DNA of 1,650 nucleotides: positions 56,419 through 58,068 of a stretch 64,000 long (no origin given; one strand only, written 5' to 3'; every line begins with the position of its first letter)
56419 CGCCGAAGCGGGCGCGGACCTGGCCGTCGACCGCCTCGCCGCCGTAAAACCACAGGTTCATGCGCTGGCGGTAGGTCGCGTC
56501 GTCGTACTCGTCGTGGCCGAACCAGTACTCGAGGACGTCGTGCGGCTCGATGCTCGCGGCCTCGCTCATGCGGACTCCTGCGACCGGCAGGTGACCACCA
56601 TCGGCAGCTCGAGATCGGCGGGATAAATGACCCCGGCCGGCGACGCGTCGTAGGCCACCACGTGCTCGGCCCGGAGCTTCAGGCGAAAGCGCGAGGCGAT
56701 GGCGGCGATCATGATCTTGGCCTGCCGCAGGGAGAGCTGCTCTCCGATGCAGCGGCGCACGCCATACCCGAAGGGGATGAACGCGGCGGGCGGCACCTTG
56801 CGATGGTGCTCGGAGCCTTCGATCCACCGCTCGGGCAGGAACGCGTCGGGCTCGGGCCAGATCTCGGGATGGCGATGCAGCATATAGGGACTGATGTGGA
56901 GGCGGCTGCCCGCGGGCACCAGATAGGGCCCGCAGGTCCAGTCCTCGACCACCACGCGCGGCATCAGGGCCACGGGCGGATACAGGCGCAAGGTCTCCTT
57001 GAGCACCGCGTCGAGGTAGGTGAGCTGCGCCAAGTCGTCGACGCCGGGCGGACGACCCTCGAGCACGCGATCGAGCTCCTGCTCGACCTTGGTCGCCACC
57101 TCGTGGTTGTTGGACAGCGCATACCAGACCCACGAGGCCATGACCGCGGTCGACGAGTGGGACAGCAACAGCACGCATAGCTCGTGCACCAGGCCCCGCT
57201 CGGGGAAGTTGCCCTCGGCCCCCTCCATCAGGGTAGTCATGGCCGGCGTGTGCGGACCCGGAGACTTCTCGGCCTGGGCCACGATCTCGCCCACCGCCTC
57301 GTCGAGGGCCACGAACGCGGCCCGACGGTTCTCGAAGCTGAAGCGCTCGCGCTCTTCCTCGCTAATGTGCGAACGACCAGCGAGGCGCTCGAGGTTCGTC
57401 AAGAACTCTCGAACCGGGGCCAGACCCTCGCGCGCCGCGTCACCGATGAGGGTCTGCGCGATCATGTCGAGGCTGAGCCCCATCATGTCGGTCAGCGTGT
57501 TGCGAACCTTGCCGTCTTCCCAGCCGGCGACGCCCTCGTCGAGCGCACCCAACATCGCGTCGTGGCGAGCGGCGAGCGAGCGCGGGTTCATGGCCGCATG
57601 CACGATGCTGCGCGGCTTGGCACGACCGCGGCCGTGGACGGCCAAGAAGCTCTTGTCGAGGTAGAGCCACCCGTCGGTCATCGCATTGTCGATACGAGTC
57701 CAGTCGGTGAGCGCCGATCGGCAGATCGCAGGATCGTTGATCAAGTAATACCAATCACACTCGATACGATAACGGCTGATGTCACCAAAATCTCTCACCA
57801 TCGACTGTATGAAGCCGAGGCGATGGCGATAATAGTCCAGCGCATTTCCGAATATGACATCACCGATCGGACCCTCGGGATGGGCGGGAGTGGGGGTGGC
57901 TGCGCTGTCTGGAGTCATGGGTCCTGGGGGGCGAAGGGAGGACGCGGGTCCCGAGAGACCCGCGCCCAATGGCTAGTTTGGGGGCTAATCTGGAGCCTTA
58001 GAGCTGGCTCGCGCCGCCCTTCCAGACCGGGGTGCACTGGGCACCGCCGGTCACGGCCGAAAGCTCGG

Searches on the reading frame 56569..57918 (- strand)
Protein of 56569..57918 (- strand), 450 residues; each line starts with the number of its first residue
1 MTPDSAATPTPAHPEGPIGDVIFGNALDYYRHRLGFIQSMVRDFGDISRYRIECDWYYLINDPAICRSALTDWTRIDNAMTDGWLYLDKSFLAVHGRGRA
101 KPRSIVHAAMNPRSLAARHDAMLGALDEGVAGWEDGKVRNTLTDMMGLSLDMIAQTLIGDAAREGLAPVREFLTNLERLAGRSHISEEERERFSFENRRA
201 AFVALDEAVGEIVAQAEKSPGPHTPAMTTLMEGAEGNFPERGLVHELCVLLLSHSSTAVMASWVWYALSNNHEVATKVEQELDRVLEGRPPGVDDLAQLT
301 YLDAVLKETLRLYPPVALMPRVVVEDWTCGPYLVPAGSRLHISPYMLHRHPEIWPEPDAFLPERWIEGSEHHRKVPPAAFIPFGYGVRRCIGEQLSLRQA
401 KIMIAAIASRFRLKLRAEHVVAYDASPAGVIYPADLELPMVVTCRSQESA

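Call 10: search_protein_families(library=pfam, proteins=[window:56569-57918:-], max_evalue=0.1)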
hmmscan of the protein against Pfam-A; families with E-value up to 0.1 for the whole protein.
seq(450 aa): 1 family
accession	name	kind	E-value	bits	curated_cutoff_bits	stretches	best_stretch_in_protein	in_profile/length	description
PF00067.27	p450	-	2e-49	169.1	22.8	1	238-419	258-441/462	Cytochrome P450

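Call 11: search_protein_families(library=ncbifam, proteins=[window:56569-57918:-], max_evalue=0.1)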
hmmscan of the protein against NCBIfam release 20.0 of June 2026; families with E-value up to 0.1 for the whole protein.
seq(450 aa): 9 families
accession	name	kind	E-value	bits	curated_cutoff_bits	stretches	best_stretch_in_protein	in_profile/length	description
NF045812.1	PentlenOxigase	equivalog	5.8e-44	150.7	800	1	22-421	12-419/444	pentalenene oxygenase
NF050147.1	aminopyruv_ApyO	equivalog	6.7e-40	137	525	1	94-423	83-405/444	RiPP biosynthesis cytochrome P450 ApyO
NF051859.1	AlbFlvMonOxTrpSyn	equivalog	1.7e-37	129.1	700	1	21-417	29-433/457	bifunctional albaflavenone monooxygenase/terpene synthase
TIGR04538.1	P450_cycloAA_1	subfamily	5.8e-14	51.7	500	1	299-414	255-370/395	cytochrome P450, cyclodipeptide synthase-associated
TIGR04515.1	P450_rel_GT_act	subfamily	1.8e-07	30.9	343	1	289-372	246-330/386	P450-derived glycosyltransferase activator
NF053744.1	FAProxCypCBc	equivalog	1e-06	27.6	600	1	300-411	274-384/416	CYP152 family fatty-acid peroxygenase CypC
NF041802.1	P450_SolI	exception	0.00012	20.7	850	1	303-412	297-396/424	solanimycin biosynthesis cytochrome P450 SolI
NF041177.1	Cyp119_Thmprot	equivalog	0.00099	18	680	1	303-413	244-342/368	cytochrome P450 Cyp119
NF045816.1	PentlenlactSyn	equivalog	0.015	14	700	1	317-411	282-362/396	pentalenolactone synthase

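Call 24: find_homologous_proteins(query=window:56569-57918:-, max_evalue=1e-40)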
Query seq(450 aa) (450 aa): 110 proteins with E <= 1e-40 among 8000 candidates.
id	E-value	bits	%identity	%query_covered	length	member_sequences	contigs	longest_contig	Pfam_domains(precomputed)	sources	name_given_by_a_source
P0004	1.6e-283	958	92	100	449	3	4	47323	PF00067.28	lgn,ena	-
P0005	8.1e-120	419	43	99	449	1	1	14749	PF00067.28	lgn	-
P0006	2.3e-110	388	44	96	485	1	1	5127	PF00067.28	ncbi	-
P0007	5.2e-57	212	32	90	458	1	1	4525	PF00067.28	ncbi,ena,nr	ncbi:MAG: cytochrome P450 [Acidobacteriaceae bacterium]|nr:cytochrome P450 [Acidobacteriaceae bacter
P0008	3.5e-54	203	31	92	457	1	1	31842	PF00067.28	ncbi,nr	ncbi:MAG TPA: cytochrome P450 [Roseiflexaceae bacterium]|nr:cytochrome P450 [Roseiflexaceae bacteriu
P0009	3.3e-53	199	30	96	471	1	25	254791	PF00067.28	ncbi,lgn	-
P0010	4.3e-53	199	31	89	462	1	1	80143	PF00067.28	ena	-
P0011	8.8e-52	195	31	89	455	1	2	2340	PF00067.28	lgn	-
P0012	1.2e-51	194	32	89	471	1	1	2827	PF00067.28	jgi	jgi:cytochrome P450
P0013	1.7e-51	194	32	89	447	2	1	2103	PF00067.28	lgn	-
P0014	5.8e-51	192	30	89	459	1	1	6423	PF00067.28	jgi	jgi:cytochrome P450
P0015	9.5e-51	191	31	96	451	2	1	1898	PF00067.28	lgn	-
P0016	1.4e-50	191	30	97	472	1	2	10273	PF00067.28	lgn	-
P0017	1.4e-50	191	30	92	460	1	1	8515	PF00067.28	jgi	jgi:cytochrome P450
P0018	3.1e-50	190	30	96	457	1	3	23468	PF00067.28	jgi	jgi:cytochrome P450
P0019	4.1e-50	189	31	93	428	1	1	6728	PF00067.28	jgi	jgi:cytochrome P450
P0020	6.3e-50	189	31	86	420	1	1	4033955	PF00067.28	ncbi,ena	-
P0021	8.6e-50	188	31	92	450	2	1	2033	PF00067.28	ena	-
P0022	1.5e-49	187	31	93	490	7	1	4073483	PF00067.28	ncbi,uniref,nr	ncbi:cytochrome P450 [Alicyclobacillus macrosporangiidus]|uniref:cytochrome P450 n=1 Tax=Alicyclobac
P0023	4.4e-49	186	29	92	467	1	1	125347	PF00067.28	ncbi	-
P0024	9.4e-49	185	31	90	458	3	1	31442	PF00067.28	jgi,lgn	jgi:cytochrome P450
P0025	1.3e-48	184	30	93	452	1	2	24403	PF00067.28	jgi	jgi:cytochrome P450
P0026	2.2e-48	183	30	94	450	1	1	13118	PF00067.28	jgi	jgi:cytochrome P450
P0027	2.9e-48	183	29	92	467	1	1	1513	PF00067.28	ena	-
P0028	2.9e-48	183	29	92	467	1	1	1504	PF00067.28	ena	-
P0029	3.9e-48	183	29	92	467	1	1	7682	PF00067.28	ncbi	-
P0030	4.4e-48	182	30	91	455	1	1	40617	PF00067.28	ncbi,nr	ncbi:MAG TPA: cytochrome P450 [Pyrinomonadaceae bacterium]|nr:cytochrome P450 [Pyrinomonadaceae bact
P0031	5.5e-48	182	36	65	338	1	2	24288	PF00067.28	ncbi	-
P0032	9.8e-48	181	30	94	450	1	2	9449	PF00067.28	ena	-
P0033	1.7e-47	180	30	94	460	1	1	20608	PF00067.28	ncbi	-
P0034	2.8e-47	180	29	90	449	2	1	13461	PF00067.28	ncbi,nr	ncbi:MAG: cytochrome P450 [Acidobacteriaceae bacterium]|nr:cytochrome P450 [Acidobacteriaceae bacter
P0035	3.2e-47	180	29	90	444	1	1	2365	PF00067.28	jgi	jgi:cytochrome P450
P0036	3.3e-47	180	30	94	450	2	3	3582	PF00067.28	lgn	-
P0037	6.7e-47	179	28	95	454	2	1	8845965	PF00067.28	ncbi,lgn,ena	-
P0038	1.2e-46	178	30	91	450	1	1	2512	PF00067.28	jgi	jgi:cytochrome P450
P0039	1.6e-46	177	29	90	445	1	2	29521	PF00067.28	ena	-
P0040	1.6e-46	177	30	88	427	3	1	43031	PF00067.28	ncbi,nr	ncbi:MAG TPA: cytochrome P450 [Pyrinomonadaceae bacterium]|nr:cytochrome P450 [Pyrinomonadaceae bact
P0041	2.2e-46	177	30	94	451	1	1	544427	PF00067.28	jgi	jgi:cytochrome P450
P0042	3.9e-46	176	31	90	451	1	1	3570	PF00067.28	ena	-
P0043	5.7e-46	175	31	90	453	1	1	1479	PF00067.28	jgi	jgi:cytochrome P450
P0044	7.8e-46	175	31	96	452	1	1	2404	PF00067.28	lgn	-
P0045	8.3e-46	175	29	88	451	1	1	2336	PF00067.28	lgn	-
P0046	1.1e-45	175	29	95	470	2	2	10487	PF00067.28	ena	-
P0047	1.1e-45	175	30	96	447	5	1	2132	PF00067.28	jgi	jgi:cytochrome P450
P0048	1.1e-45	175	29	94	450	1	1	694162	PF00067.28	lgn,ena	-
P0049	1.3e-45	174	29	90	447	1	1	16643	PF00067.28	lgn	-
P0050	1.8e-45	174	32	89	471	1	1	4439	PF00067.28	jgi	jgi:cytochrome P450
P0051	2.5e-45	173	31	91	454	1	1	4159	PF00067.28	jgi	jgi:cytochrome P450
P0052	3.8e-45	173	30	85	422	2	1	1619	PF00067.28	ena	-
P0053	4.2e-45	173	33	77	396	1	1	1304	PF00067.28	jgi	jgi:cytochrome P450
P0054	6.3e-45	172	29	92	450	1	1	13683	PF00067.28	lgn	-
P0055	6.3e-45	172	29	91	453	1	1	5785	PF00067.28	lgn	-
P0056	6.6e-45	172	29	94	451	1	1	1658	PF00067.28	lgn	-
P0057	7.1e-45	172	30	91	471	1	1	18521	PF00067.28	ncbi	-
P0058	7.4e-45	172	29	91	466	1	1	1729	PF00067.28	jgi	-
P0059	7.9e-45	172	29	89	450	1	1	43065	PF00067.28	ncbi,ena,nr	ncbi:MAG: cytochrome P450 [Acidobacteriia bacterium]|nr:cytochrome P450 [Terriglobia bacterium]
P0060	9.1e-45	172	31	92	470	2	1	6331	PF00067.28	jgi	jgi:cytochrome P450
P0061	1.5e-44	171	30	92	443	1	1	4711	PF00067.28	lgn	-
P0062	1.6e-44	171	28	94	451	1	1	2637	PF00067.28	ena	-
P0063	1.7e-44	171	29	90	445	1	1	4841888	PF00067.28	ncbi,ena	-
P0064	1.8e-44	171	31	94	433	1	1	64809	PF00067.28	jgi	jgi:cytochrome P450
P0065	1.9e-44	170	30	94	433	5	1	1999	PF00067.28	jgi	jgi:cytochrome P450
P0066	2.5e-44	170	31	96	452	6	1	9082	PF00067.28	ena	-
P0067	2.6e-44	170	32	85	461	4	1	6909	PF00067.28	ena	-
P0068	3.3e-44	170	30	86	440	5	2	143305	PF00067.28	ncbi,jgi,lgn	jgi:cytochrome P450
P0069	4.0e-44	169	29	90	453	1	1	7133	PF00067.28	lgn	-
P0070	6.1e-44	169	30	94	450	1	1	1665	PF00067.28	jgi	-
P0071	6.6e-44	169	31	90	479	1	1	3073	PF00067.28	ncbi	-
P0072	6.8e-44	169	28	92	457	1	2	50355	PF00067.28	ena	-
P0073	7.5e-44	168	28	94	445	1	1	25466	PF00067.28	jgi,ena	jgi:cytochrome P450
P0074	7.7e-44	168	29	91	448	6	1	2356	PF00067.28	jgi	jgi:cytochrome P450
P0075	8.9e-44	168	30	93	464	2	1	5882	PF00067.28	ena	-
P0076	1.4e-43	168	30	85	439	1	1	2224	PF00067.28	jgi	jgi:cytochrome P450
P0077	1.5e-43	167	30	92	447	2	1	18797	PF00067.28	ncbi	-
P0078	1.9e-43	167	29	85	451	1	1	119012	PF00067.28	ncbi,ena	-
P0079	2.4e-43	167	31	79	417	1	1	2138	PF00067.28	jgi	jgi:cytochrome P450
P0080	3.2e-43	166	29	90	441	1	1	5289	PF00067.28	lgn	-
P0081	3.3e-43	166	29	91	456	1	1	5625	PF00067.28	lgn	-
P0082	3.8e-43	166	28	91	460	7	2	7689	PF00067.28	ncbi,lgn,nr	ncbi:MAG: cytochrome P450 [Chlorobi bacterium CHB2]|nr:cytochrome P450 [Chlorobi bacterium CHB2]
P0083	4.3e-43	166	28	94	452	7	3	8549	PF00067.28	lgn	-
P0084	5.7e-43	166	29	88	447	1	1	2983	PF00067.28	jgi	jgi:cytochrome P450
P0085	8.4e-43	165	30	94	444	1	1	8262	PF00067.28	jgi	jgi:cytochrome P450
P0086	1.4e-42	164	30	92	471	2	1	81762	PF00067.28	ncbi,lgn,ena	-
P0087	1.8e-42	164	30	86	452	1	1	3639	PF00067.28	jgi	jgi:cytochrome P450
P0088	2.1e-42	164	30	90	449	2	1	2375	PF00067.28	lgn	-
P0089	2.1e-42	164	28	87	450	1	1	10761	PF00067.28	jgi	jgi:cytochrome P450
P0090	2.2e-42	164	28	90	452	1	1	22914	PF00067.28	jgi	jgi:cytochrome P450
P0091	2.2e-42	164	30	94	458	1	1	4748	PF00067.28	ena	-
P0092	3.4e-42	163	29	87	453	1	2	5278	PF00067.28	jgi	-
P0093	3.7e-42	163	28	91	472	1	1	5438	PF00067.28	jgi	jgi:cytochrome P450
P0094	5.8e-42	162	29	90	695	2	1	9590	PF13847.13,PF13489.13,PF13649.13,PF08241.19,PF08242.19,PF00067.28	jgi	jgi:cytochrome P450/SAM-dependent methyltransferase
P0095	6.1e-42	162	29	88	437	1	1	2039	PF00067.28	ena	-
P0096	6.5e-42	162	30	91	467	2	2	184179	PF00067.28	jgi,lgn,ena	-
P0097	1.0e-41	161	30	84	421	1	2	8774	PF00067.28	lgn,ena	-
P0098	1.1e-41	161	29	84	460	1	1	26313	PF00067.28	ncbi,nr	ncbi:MAG TPA: cytochrome P450 [Nitrospira sp.]|nr:cytochrome P450 [Nitrospira sp.]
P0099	1.2e-41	161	28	91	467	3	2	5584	PF00067.28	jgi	jgi:cytochrome P450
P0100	1.3e-41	161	31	89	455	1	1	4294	PF00067.28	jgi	jgi:cytochrome P450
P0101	3.0e-41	160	39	50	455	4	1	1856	PF00067.28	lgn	-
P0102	3.1e-41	160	29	85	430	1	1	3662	PF00067.28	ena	-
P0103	3.4e-41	160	28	94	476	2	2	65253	PF00067.28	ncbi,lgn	-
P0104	3.5e-41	160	32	89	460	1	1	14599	PF00067.28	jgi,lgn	jgi:cytochrome P450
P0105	3.6e-41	160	29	90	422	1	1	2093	PF00067.28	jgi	jgi:cytochrome P450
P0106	3.7e-41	160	29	85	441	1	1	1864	PF00067.28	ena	-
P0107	4.0e-41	160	32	86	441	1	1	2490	PF00067.28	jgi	jgi:cytochrome P450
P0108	4.9e-41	159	29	89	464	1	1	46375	PF00067.28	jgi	jgi:cytochrome P450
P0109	6.0e-41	159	28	94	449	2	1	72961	PF00067.28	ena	-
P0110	7.0e-41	159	29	90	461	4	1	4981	PF00067.28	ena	-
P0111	7.1e-41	159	31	89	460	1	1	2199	PF00067.28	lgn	-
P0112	7.7e-41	159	29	90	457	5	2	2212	PF00067.28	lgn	-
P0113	8.4e-41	158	28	95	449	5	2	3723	PF00067.28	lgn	-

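Call 25: find_encoding_contigs(protein=P0005, flank=10000, max_places=4)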
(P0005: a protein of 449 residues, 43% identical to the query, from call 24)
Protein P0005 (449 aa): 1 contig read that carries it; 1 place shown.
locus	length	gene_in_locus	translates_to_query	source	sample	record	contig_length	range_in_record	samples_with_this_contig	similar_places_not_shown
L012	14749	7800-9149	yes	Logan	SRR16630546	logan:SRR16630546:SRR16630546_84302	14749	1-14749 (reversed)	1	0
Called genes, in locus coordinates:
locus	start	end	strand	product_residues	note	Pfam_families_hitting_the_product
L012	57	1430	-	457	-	PF02065:Melibiase (faint), PF16499:Melibiase_2, PF17801:Melibiase_C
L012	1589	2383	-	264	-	PF06182:ABC2_membrane_6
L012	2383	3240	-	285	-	-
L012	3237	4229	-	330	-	PF00005:ABC_tran, PF13304:AAA_21 (weak)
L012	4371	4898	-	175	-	-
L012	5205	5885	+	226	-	PF11932:DUF3450 (weak), PF00691:OmpA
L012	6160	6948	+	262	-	-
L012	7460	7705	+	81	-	PF07862:Nif11 (faint)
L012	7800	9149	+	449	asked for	PF00067:p450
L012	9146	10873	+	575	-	PF06041:DUF924, PF20392:DUF6687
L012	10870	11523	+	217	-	PF01596:Methyltransf_3, PF01135:PCMT, PF13578:Methyltransf_24, PF13649:Methyltransf_25 (weak)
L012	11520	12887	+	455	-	PF25919:BSH_CusB (faint), PF25917:BSH_RND (weak), PF25973:BSH_CzcB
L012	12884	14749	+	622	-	?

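Call 26: find_encoding_contigs(protein=P0006, flank=10000, max_places=4)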
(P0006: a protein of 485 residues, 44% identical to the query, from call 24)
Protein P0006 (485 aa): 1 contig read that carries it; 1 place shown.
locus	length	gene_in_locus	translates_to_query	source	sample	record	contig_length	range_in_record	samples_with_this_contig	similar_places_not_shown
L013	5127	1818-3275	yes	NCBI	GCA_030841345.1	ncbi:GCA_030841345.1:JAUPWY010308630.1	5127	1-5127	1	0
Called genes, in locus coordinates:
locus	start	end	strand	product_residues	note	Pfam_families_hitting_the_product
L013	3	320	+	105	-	?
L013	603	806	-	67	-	-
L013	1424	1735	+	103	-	PF07862:Nif11 (weak)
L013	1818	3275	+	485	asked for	PF00067:p450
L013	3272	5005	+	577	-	PF06041:DUF924, PF20392:DUF6687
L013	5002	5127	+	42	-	?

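Call 27: find_encoding_contigs(protein=P0004, flank=10000, max_places=4)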
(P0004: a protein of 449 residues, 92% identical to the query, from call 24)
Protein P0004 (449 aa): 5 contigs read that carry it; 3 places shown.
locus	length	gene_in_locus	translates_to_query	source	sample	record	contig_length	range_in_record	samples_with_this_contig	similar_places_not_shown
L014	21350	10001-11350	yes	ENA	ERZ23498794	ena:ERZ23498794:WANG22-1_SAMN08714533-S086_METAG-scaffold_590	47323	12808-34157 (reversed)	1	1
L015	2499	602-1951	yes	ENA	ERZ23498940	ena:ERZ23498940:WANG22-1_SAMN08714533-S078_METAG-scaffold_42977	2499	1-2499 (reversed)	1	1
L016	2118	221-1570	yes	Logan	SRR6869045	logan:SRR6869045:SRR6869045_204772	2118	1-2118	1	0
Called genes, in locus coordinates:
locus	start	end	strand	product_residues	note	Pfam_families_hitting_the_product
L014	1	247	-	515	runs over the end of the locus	PF00158:Sigma54_activat, PF14532:Sigma54_activ_2, PF07728:AAA_5, PF25601:AAA_lid_14, PF02954:HTH_8 (weak)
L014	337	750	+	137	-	-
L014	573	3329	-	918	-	PF00069:Pkinase, PF07714:PK_Tyr_Ser-Thr, PF13424:TPR_12, PF24885:TPR_NPHP3, PF13374:TPR_10, PF13424:TPR_12, PF24885:TPR_NPHP3, PF13424:TPR_12, +6 more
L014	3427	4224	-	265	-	PF01040:UbiA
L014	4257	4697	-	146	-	PF10604:Polyketide_cyc2, PF03364:Polyketide_cyc (weak)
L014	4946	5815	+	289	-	PF00378:ECH_1, PF16113:ECH_2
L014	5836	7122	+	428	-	PF05721:PhyH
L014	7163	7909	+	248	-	PF05019:Coq4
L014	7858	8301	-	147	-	-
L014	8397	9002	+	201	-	-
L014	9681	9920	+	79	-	PF07862:Nif11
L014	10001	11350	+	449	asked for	PF00067:p450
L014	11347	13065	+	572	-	PF06041:DUF924, PF20392:DUF6687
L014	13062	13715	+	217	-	PF01596:Methyltransf_3, PF13578:Methyltransf_24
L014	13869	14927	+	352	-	PF22544:HYDIN_VesB_CFA65-like_Ig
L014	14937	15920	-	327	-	PF01073:3Beta_HSD, PF01370:Epimerase, PF04321:RmlD_sub_bind (weak), PF05368:NmrA (weak), PF13460:NAD_binding_10, PF16363:GDP_Man_Dehyd, PF07993:NAD_binding_4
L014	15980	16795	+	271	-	PF13489:Methyltransf_23, PF01209:Ubie_methyltran, PF01728:FtsJ (weak), PF05175:MTS (weak), PF08241:Methyltransf_11, PF08242:Methyltransf_12, PF13649:Methyltransf_25, PF13847:Methyltransf_31, +2 more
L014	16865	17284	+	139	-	PF13279:4HBT_2, PF03061:4HBT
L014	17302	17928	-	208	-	-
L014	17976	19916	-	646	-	PF00069:Pkinase, PF07714:PK_Tyr_Ser-Thr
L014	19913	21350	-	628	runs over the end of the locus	PF00069:Pkinase, PF07714:PK_Tyr_Ser-Thr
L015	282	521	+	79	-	PF07862:Nif11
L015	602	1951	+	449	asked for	PF00067:p450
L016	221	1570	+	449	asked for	PF00067:p450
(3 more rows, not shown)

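Call 51: search_solved_structures(query=window:56569-57918:-, max_evalue=1e-20)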
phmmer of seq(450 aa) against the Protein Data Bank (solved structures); distinct sequences matched with E-value up to 1e-20: 45.
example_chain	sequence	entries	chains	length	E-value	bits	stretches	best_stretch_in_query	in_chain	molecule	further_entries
6l8h_A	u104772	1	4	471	7.5e-33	117.3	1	247-422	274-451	Carotene epsilon-monooxygenase, chloroplastic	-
7wzl_A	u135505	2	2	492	6.9e-31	110.8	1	236-421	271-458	Putative cytochrome P450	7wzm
5vcd_A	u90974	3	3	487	3.1e-30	108.7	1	248-446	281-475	Cytochrome P450 3A4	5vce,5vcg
9yk4_A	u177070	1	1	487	5.7e-30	107.8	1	248-446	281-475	Cytochrome P450 3A4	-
4d6z_A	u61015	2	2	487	1e-29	107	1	247-446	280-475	CYTOCHROME P450 3A4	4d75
4ny4_A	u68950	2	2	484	1.1e-29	106.9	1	248-446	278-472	Cytochrome P450 3A4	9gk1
1w0e_A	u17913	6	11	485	1.1e-29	106.9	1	248-446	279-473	CYTOCHROME P450 3A4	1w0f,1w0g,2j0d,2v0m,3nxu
1tqn_A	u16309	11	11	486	1.1e-29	106.9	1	248-446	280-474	cytochrome P450 3A4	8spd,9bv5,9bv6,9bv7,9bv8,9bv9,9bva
7lxl_A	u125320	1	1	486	1.1e-29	106.9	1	248-446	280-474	Cytochrome P450 3A4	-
3tjs_A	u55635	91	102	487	1.1e-29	106.9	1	248-446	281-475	Cytochrome P450 3A4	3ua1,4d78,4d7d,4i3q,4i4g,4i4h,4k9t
6ma7_A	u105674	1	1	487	1.1e-29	106.9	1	248-446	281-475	Cytochrome P450 3A4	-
7kvk_A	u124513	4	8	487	1.9e-29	106.1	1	248-446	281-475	Cytochrome P450 3A4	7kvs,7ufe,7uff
3dbg_A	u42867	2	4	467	2.9e-28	102.2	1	15-417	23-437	Putative cytochrome P450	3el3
8gk3_A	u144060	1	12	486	5e-28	101.4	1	248-421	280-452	Cytochrome P450 3A7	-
7mk8_A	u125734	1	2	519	5.8e-28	101.2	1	248-421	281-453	Isoform 2 of Cytochrome P450 3A7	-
5veu_A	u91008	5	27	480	4.9e-27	98.1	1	249-439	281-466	Cytochrome P450 3A5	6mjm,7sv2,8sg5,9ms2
7lad_A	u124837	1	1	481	4.9e-27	98.1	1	249-439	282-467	Cytochrome P450 3A5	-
7f3w_A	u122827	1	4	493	7.1e-23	84.4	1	200-414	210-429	cytochrome P450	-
4r20_A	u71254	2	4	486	7.4e-23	84.4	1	257-418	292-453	Cytochrome P450 family 17 polypeptide 2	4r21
6c93_A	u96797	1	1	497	9.3e-23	84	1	250-413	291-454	Cytochrome P450 4B1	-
5t6q_A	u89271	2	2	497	1.4e-22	83.5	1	252-413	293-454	Cytochrome P450 4B1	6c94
7f3h_A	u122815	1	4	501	1.5e-22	83.4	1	200-414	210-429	Bifunctional cytochrome P450/NADPH--P450 reductase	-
6b82_A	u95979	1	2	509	2.1e-22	82.9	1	257-416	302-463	Cytochrome P450, family 17, subfamily A, polypeptide 1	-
7p6l_B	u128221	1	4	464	5.4e-22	81.5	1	238-415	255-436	Bifunctional cytochrome P450/NADPH--P450 reductase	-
9njw_A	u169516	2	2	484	9.2e-22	80.8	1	236-416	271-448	Cytochrome P450, CYP11A1 | Ancestral Cytochrome P450 11A1 (CYP11A1)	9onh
7jj1_A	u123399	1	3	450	2.9e-21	79.1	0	9-420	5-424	Cytochrome P450 51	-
6mi0_A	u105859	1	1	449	2.9e-21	79.1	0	9-419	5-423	Cytochrome P450 51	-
1zoa_A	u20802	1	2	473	5.4e-21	78.2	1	203-413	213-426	Bifunctional P-450:NADPH-P450 reductase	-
6mcw_A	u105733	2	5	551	5.7e-21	78.1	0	9-420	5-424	Cytochrome P450 51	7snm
3cbd_A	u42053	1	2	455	6.1e-21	78.1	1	203-413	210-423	Bifunctional P-450/NADPH-P450 reductase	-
5e78_A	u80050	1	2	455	7e-21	77.8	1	203-413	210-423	Bifunctional P-450/NADPH-P450 reductase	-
4dud_A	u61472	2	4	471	7.3e-21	77.8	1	203-413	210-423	cytochrome P450 BM3 variant 2G9C6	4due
5e7y_A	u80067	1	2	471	7.5e-21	77.8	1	203-413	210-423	Bifunctional P-450/NADPH-P450 reductase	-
4duf_A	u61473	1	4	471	7.5e-21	77.8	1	203-412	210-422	cytochrome P450 BM3 variant 2G9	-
4duc_A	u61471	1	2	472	7.5e-21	77.7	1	203-412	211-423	cytochrome P450 BM3 variant 2G9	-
3ekd_A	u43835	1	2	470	9.7e-21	77.4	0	203-413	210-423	Cytochrome P450(BM-3)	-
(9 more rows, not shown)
